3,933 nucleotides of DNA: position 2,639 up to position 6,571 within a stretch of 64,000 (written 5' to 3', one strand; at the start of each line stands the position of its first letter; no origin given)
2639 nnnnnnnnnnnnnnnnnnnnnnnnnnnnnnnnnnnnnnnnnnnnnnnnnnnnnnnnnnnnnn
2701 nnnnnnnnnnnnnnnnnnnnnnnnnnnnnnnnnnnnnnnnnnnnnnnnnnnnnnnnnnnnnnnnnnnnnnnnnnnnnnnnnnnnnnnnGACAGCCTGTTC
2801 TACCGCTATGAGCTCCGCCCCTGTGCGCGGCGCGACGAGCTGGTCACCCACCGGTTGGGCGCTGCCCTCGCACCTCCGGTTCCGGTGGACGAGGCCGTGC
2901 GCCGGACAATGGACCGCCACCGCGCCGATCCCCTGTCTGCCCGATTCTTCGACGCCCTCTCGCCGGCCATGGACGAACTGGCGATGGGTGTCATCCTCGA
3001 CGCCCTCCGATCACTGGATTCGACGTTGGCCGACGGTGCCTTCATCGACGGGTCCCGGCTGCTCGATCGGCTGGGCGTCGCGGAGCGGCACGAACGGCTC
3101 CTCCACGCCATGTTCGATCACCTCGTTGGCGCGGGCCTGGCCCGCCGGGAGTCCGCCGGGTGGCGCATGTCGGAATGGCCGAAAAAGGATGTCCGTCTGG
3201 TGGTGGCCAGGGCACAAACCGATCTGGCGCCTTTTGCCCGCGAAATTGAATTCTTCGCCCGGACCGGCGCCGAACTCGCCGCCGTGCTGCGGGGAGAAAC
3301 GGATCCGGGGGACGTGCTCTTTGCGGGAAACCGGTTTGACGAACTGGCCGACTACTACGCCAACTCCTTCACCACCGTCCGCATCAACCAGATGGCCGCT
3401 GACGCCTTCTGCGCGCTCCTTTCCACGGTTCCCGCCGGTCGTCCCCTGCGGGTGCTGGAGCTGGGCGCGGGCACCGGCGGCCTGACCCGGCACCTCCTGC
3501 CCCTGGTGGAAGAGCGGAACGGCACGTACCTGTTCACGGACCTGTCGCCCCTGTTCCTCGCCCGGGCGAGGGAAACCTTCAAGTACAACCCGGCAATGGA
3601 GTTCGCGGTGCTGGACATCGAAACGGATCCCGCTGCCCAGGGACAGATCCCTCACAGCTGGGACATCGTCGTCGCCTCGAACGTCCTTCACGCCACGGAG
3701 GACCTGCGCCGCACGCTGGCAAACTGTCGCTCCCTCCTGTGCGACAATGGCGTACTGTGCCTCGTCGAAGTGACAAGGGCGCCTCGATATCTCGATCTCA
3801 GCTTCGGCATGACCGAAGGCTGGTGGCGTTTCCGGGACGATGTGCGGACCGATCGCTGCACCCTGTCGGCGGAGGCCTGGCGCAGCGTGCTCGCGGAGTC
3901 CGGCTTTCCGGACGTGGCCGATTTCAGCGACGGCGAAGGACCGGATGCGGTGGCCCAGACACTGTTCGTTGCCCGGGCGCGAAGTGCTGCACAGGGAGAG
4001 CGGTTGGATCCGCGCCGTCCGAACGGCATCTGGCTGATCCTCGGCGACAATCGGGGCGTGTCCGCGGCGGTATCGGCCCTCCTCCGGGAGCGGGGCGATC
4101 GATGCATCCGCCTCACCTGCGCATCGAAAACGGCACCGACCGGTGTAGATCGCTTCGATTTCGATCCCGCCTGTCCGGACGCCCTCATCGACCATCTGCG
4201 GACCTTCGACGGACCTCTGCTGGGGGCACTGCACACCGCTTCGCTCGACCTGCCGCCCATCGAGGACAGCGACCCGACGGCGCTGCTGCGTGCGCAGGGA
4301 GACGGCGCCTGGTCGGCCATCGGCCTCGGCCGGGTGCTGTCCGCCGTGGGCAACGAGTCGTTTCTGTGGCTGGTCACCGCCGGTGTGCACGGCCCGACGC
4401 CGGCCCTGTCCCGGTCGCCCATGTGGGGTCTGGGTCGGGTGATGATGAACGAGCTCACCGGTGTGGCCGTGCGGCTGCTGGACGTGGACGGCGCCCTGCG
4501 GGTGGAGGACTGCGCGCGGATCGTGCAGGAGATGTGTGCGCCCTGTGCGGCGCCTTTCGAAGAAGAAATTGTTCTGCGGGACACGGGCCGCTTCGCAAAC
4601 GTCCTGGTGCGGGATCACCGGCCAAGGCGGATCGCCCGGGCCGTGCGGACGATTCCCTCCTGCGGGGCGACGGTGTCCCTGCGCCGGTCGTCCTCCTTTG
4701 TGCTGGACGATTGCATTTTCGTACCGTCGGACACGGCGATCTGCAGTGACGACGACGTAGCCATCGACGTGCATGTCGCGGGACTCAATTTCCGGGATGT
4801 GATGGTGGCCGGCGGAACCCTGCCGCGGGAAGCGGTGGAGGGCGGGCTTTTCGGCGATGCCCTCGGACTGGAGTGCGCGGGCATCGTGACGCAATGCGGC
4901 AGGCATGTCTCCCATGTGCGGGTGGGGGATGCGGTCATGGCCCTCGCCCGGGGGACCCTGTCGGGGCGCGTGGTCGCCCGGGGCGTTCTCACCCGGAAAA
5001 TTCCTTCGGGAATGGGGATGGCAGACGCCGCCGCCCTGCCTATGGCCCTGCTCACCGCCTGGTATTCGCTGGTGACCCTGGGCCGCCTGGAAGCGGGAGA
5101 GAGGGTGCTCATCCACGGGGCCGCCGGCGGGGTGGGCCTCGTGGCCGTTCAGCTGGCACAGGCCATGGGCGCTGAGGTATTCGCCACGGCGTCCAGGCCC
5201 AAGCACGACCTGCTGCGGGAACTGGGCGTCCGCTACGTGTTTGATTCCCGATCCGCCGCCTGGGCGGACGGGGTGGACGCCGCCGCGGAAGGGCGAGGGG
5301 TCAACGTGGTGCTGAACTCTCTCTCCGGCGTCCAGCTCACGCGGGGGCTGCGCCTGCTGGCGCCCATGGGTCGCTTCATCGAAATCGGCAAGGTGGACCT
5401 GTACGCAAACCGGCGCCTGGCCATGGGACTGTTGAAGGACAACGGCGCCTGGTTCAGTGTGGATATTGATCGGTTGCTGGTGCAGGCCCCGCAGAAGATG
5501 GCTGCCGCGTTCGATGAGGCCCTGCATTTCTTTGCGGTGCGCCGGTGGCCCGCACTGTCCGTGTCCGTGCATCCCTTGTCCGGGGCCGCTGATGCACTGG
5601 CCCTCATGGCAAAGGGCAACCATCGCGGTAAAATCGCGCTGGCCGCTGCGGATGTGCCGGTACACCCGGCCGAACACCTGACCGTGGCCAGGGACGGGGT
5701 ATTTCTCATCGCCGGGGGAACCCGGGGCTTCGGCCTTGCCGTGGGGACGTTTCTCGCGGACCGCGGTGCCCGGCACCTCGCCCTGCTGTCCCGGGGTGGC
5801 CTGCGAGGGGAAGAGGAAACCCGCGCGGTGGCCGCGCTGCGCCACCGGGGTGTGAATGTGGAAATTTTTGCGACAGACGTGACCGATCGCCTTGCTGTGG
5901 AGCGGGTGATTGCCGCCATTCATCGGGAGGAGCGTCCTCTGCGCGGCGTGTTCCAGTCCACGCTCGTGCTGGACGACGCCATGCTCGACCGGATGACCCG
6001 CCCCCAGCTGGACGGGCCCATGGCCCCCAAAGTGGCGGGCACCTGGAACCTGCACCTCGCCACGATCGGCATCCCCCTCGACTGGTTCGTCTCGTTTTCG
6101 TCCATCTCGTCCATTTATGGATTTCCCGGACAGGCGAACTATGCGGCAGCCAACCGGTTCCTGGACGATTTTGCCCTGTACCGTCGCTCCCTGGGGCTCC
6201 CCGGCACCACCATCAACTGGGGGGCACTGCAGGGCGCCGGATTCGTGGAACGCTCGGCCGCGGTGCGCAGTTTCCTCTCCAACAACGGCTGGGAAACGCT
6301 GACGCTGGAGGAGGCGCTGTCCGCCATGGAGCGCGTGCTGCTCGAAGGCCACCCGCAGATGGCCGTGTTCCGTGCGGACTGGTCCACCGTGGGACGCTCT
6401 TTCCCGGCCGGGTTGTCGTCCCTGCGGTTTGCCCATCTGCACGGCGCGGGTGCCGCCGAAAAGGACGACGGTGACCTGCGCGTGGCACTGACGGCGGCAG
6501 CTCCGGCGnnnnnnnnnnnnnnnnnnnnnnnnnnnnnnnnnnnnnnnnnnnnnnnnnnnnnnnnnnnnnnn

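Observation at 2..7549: Fungal-style highly reducing PKS architecture (KS-AT-DH-cMT-ER-KR-ACP-TE) in a bacterium, next to a tRNA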

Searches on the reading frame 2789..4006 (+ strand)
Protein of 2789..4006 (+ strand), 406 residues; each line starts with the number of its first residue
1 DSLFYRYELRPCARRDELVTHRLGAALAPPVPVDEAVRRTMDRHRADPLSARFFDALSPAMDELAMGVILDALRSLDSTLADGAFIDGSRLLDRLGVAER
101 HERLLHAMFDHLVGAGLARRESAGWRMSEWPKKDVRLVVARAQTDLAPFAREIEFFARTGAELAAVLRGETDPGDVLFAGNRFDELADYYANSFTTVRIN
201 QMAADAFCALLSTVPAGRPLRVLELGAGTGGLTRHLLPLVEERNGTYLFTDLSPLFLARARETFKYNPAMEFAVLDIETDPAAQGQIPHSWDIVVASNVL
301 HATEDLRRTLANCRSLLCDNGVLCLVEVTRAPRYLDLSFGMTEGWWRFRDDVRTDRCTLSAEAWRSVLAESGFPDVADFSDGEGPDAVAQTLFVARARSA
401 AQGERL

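Call 26: search_solved_structures(query=window:2789-4006:+, max_evalue=0.001, show_alignments=4)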
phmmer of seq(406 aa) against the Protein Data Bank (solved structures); distinct sequences matched with E-value up to 0.001: 9.
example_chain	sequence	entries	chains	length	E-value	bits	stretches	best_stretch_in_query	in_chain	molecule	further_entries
5thy_A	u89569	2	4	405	6.7e-56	193.2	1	57-398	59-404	CurJ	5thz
5mpt_A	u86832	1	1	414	7.2e-42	147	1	49-398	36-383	Citrinin polyketide synthase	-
6cca_A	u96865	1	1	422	3.4e-40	141.5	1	54-396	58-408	DisA protein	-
6kjg_A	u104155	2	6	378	1.8e-38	135.8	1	145-387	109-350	Dual-functional monooxygenase/methyltransferase psoF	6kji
6d6y_A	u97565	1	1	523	6.5e-33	117.5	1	69-377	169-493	AprA Methyltransferase 2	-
7cpx_A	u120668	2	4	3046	5.4e-32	114.5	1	152-378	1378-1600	Lovastatin nonaketide synthase, polyketide synthase component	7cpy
7dmb_A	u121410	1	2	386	1.1e-27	100.3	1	219-377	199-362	Putative methyltransferase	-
8x8i_A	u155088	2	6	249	2.7e-05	26.6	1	211-326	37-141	Malonyl-[acyl-carrier protein] O-methyltransferase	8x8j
9fce_A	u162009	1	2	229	0.00048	22.4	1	208-332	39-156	SAM dependent methyltransferase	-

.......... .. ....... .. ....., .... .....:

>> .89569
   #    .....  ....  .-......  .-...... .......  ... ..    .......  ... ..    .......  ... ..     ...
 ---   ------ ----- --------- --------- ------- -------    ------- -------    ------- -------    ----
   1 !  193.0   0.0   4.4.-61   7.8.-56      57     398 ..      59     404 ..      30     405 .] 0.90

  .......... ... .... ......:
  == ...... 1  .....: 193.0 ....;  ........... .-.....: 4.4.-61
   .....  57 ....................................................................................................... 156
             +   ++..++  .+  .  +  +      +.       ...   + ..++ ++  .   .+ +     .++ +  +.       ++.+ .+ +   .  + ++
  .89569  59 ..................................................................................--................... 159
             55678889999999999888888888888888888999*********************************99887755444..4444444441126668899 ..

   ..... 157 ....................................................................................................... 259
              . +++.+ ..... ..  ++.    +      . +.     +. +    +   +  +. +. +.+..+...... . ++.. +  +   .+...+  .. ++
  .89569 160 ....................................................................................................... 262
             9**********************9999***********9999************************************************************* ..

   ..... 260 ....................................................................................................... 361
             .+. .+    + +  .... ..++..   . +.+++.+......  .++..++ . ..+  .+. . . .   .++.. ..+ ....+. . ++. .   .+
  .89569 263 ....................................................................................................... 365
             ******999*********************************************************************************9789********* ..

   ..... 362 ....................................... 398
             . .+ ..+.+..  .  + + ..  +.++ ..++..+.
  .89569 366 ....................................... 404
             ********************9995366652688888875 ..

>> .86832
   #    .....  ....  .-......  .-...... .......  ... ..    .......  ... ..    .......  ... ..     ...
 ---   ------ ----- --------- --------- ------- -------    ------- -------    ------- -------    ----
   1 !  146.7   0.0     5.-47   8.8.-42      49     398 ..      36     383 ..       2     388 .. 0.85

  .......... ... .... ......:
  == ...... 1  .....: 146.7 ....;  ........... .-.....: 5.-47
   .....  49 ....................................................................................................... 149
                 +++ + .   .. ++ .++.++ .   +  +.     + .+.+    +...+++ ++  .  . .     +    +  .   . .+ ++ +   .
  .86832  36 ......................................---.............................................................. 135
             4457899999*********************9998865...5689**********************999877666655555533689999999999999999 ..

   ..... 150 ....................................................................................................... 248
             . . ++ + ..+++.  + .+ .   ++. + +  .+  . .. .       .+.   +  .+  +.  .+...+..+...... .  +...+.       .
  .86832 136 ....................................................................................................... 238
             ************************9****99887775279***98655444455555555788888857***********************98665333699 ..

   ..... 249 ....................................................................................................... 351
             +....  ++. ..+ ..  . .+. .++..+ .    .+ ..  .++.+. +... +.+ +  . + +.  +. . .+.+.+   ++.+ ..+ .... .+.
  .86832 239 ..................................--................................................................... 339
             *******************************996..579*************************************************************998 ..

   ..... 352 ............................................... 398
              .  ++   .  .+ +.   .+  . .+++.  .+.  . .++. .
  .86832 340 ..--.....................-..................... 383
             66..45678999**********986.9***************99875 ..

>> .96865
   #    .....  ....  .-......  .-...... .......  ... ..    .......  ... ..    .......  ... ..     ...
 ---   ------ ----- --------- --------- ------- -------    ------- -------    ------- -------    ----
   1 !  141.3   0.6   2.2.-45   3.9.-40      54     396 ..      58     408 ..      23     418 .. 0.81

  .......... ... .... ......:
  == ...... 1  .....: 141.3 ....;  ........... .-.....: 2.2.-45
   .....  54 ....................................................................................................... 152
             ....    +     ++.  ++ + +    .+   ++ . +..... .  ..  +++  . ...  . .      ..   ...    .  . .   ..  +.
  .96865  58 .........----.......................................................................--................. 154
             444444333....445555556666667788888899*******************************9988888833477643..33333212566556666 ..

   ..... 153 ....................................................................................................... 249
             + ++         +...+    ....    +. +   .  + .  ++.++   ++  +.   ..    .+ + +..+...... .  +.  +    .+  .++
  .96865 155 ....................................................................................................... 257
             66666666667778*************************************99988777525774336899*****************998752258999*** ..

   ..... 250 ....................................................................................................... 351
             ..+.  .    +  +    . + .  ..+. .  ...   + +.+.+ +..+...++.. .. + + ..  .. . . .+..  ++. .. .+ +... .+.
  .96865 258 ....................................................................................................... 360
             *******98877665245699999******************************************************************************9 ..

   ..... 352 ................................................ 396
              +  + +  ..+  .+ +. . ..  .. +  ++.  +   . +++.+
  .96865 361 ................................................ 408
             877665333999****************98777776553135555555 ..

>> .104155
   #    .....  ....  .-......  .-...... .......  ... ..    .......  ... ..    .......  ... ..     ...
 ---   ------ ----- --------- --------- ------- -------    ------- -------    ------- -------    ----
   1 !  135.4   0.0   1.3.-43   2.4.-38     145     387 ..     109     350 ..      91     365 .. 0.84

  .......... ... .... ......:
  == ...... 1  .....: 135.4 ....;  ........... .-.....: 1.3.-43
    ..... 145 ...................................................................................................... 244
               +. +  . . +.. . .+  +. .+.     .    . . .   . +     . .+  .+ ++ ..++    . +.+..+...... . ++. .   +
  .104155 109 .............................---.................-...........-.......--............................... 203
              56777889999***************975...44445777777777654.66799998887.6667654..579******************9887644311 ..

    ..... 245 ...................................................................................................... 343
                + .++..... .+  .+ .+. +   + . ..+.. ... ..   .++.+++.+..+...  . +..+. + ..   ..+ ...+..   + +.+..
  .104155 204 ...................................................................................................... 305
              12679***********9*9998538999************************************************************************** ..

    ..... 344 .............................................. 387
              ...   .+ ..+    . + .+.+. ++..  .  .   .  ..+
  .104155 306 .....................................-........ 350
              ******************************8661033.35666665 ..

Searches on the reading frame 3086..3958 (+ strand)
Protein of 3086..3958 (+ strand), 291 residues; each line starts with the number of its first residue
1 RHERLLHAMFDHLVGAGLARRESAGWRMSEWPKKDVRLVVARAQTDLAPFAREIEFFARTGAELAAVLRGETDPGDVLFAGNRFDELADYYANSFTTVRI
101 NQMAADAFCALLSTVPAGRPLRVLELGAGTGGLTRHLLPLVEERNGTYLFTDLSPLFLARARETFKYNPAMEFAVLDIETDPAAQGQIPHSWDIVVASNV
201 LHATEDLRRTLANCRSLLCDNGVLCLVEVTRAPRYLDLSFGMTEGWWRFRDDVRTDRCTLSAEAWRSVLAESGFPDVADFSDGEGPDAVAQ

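Call 30: find_related_loci(query=A2, collection=genome_contigs, flank=10000)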
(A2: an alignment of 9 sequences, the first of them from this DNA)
Query A2 (291 aa) in genome_contigs; peptide patterns used: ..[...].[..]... (x = any residue, [..] = any of these).
600 stretches matched a pattern (row limit reached: there are more); 583 encode a relative of the query (tblastn E <= 1e-3); the best 80 are kept; 79 distinct loci.
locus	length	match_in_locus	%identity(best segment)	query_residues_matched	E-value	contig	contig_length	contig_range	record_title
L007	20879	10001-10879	40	1-291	5e-72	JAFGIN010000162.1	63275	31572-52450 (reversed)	MAG: Chitinispirillaceae bacterium isolate Zod_Metabat.210 k87_10495819, whole genome shotgun sequence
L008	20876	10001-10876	39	2-291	1e-70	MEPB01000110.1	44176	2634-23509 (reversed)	MAG: Bacteroidetes bacterium RIFCSPLOWO2_12_FULL_35_15 rifcsplowo2_12_scaffold_993, whole genome shotgun sequence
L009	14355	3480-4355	39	2-291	2e-70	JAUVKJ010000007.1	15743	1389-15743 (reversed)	MAG: Bacteroides sp. isolate CSMAG_477 CSMAG_477_k141_903935_length_15743_cov_7.5002, whole genome shotgun sequence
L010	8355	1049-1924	40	2-291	2e-70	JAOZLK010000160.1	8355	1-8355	MAG: Bacteroidales bacterium isolate GMC10.metabat2.103 NODE_9022_length_8355_cov_6.744578, whole genome shotgun sequenc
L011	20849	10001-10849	39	2-282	2e-70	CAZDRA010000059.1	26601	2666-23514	MAG TPA_asm: uncultured Roseivirgaceae bacterium isolate SRP128015_co3_50 genome assembly, contig: NODE_1617_length_2660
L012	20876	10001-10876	39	2-291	5e-70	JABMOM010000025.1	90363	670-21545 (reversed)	MAG: Flavobacteriales bacterium isolate bin.462 k141_3651520, whole genome shotgun sequence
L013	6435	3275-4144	40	1-291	8e-70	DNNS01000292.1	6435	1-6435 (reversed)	MAG TPA_asm: Spirochaetia bacterium isolate UBA12135 contig_9428, whole genome shotgun sequence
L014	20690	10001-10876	39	2-291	1e-69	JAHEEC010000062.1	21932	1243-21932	MAG: Bacteroidetes bacterium isolate Ww252 NODE_3460_length_21932_cov_8.155885, whole genome shotgun sequence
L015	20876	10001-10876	39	2-291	1e-69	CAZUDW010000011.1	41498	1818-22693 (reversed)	MAG TPA_asm: uncultured Flavobacteriales bacterium isolate binchicken_co275_1 genome assembly, contig: NODE_917_length_4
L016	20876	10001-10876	39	2-291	7e-69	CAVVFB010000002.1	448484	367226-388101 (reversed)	MAG: uncultured Bacteroidetes bacterium isolate MFD04716.bin.2.43 genome assembly, contig: contig_11350, whole genome sh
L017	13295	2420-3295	40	2-291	3e-69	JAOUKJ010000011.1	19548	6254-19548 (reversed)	MAG: Cyclobacteriaceae bacterium isolate 8_1_Jan_SF_Bin42 8_1_Jan_SF_Bin42_scaffold_1133_c1, whole genome shotgun sequen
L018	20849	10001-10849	39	2-282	5e-69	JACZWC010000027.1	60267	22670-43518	MAG: Bacteroidetes bacterium isolate B1T1B10 B1T1B10_NODE182, whole genome shotgun sequence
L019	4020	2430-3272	38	2-282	1e-68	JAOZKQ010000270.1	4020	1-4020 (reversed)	MAG: Bacteroidales bacterium isolate GMC10.concoct.13_sub NODE_38016_length_4020_cov_63.102900, whole genome shotgun seq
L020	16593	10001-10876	38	2-291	1e-68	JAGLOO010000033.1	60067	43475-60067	MAG: Bacteroidales bacterium isolate RS_7_37 ROV157_7.bin.37.fa_33, whole genome shotgun sequence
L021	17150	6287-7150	39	2-284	1e-68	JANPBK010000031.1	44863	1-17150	MAG: Cyclobacteriaceae bacterium isolate VAR_78_metabat_93 VAR_78_k141_3174465, whole genome shotgun sequence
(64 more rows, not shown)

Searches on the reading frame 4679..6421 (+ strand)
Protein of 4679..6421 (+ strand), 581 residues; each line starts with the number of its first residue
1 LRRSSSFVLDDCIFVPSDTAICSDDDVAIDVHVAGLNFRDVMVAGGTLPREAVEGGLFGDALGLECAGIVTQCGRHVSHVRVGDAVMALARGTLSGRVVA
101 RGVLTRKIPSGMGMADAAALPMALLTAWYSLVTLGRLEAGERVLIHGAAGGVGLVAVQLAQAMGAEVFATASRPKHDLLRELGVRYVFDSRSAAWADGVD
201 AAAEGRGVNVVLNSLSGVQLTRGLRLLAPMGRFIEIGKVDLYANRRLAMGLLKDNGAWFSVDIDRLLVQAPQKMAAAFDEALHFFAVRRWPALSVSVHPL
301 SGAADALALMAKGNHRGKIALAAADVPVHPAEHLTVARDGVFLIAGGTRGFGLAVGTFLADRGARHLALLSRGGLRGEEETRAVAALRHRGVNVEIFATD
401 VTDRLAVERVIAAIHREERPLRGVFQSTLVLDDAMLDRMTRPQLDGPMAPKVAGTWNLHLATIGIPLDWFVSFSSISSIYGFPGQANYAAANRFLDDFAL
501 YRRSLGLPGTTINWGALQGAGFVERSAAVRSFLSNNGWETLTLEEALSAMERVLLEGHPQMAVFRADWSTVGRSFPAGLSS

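Call 41: search_solved_structures(query=window:4679-6421:+, max_evalue=1e-10)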
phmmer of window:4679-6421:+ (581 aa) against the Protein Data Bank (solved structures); distinct sequences matched with E-value up to 1e-10: 84 (the best 60 are shown).
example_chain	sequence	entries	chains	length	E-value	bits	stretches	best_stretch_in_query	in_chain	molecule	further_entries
9d2z_A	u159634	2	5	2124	3.2e-88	300.4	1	12-553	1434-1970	Mycocerosic acid synthase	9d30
9d2y_A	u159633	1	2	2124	3.2e-88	300.4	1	12-553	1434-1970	Multifunctional mycocerosic acid synthase membrane-associated MAS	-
5bp4_A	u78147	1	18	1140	4e-88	300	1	27-519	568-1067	Mycocerosic acid synthase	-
3slk_A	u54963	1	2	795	4.4e-72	247.1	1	14-565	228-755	Polyketide synthase extender module 2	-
8g7w_A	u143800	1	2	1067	1.2e-70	242.3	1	16-552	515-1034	Type I PKS module 4, module 5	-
2vz8_A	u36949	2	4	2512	1.1e-62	216.1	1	25-564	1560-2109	FATTY ACID SYNTHASE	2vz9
6fn6_A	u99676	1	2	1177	8.8e-62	213.1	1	17-529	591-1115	Fatty acid synthase 1, isoform A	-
9b80_A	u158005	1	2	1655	6.4e-61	210.2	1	30-530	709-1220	Fatty acid synthase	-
8eyi_E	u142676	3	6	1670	6.5e-61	210.2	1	30-530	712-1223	Fatty acid synthase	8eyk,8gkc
8vf7_A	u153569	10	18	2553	1.4e-60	209.2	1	30-530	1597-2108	Fatty acid synthase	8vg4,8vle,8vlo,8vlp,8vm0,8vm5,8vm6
8vf7_B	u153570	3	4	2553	1.4e-60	209.2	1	30-530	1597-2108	Fatty acid synthase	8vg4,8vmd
5dp1_A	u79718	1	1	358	1e-50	176.5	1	6-321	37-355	CurK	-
9cq1_A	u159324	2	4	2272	3.7e-50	174.7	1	29-524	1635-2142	EcPKS1 - condensing region | Polyketide synthase 1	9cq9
9nju_A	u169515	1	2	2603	1.2e-43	153.2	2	26-320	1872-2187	Probable polyketide synthase 16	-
5dp2_A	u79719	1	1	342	9e-42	147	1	7-321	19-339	CurF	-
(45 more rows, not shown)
